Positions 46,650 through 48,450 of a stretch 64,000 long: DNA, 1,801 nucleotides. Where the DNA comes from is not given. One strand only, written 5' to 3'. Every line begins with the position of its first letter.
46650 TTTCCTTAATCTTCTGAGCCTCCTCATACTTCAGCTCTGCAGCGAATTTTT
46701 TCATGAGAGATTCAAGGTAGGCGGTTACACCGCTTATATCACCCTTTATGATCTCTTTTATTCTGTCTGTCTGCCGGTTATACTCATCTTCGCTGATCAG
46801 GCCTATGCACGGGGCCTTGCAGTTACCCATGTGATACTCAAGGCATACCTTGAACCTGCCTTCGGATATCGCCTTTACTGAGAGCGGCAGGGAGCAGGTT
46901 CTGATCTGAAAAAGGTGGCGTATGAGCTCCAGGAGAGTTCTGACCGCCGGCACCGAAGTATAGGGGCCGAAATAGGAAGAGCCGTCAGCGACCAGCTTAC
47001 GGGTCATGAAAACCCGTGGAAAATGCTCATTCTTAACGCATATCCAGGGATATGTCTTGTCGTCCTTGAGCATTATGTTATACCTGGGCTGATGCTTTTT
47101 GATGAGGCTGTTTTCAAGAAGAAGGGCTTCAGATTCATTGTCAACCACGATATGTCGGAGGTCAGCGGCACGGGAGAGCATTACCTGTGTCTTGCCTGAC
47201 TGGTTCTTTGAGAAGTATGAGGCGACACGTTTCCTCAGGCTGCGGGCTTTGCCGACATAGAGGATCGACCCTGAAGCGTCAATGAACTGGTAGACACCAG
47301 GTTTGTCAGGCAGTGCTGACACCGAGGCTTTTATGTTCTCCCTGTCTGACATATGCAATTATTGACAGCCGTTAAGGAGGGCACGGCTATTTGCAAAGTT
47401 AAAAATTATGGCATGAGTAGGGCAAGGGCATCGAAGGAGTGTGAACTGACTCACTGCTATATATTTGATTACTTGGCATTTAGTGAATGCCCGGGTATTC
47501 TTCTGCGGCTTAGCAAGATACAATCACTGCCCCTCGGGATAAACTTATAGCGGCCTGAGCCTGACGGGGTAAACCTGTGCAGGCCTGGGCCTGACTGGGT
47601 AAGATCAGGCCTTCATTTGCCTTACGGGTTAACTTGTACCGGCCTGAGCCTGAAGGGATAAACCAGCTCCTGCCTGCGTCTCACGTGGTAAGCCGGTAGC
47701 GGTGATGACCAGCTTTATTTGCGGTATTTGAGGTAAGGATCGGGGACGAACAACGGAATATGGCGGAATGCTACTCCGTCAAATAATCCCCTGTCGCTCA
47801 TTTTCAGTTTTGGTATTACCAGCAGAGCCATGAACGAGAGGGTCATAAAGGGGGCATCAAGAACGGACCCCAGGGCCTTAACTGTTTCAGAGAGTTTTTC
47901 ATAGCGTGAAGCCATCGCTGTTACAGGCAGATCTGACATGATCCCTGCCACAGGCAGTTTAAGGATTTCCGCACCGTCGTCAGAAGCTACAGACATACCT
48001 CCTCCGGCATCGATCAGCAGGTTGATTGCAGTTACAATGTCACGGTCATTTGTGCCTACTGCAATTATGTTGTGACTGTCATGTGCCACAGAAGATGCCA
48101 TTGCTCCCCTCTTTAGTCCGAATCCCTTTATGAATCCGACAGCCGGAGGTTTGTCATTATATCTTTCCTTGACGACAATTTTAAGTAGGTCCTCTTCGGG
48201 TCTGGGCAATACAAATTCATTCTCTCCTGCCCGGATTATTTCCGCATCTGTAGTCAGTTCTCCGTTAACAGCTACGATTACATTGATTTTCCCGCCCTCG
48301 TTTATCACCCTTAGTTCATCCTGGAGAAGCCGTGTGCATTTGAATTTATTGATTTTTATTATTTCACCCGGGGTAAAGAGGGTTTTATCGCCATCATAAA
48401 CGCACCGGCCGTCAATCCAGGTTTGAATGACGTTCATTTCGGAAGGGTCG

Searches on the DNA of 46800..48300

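Call 5: search_rna_families(source=window, start=46800, end=48300, threshold=evalue, max_evalue=10, show_alignments=3)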
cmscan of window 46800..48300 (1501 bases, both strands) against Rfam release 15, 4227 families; matches with E-value up to 10: 4.
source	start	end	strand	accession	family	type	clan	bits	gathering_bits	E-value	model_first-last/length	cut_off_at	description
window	48160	48237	+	RF02280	TtnuCD3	Gene; snRNA; snoRNA; CD-box;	-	20.8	70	5.2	1-72/72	no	Tetrahymena snoRNA TtnuCD3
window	46841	46869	+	RF01716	PhotoRC-I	Cis-reg;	-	14.4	45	1.2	1-44/44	no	PhotoRC-I RNA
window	48218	48275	-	RF02211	ZFAT-AS1_1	Gene; lncRNA;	-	14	80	6.1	23-79/79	no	ZFAT antisense RNA 1 conserved region 1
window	47273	47402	-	RF02039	SPRY4-IT1_2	Gene; lncRNA;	-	12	40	9.8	1-120/120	no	SPRY4-IT1 conserved region 2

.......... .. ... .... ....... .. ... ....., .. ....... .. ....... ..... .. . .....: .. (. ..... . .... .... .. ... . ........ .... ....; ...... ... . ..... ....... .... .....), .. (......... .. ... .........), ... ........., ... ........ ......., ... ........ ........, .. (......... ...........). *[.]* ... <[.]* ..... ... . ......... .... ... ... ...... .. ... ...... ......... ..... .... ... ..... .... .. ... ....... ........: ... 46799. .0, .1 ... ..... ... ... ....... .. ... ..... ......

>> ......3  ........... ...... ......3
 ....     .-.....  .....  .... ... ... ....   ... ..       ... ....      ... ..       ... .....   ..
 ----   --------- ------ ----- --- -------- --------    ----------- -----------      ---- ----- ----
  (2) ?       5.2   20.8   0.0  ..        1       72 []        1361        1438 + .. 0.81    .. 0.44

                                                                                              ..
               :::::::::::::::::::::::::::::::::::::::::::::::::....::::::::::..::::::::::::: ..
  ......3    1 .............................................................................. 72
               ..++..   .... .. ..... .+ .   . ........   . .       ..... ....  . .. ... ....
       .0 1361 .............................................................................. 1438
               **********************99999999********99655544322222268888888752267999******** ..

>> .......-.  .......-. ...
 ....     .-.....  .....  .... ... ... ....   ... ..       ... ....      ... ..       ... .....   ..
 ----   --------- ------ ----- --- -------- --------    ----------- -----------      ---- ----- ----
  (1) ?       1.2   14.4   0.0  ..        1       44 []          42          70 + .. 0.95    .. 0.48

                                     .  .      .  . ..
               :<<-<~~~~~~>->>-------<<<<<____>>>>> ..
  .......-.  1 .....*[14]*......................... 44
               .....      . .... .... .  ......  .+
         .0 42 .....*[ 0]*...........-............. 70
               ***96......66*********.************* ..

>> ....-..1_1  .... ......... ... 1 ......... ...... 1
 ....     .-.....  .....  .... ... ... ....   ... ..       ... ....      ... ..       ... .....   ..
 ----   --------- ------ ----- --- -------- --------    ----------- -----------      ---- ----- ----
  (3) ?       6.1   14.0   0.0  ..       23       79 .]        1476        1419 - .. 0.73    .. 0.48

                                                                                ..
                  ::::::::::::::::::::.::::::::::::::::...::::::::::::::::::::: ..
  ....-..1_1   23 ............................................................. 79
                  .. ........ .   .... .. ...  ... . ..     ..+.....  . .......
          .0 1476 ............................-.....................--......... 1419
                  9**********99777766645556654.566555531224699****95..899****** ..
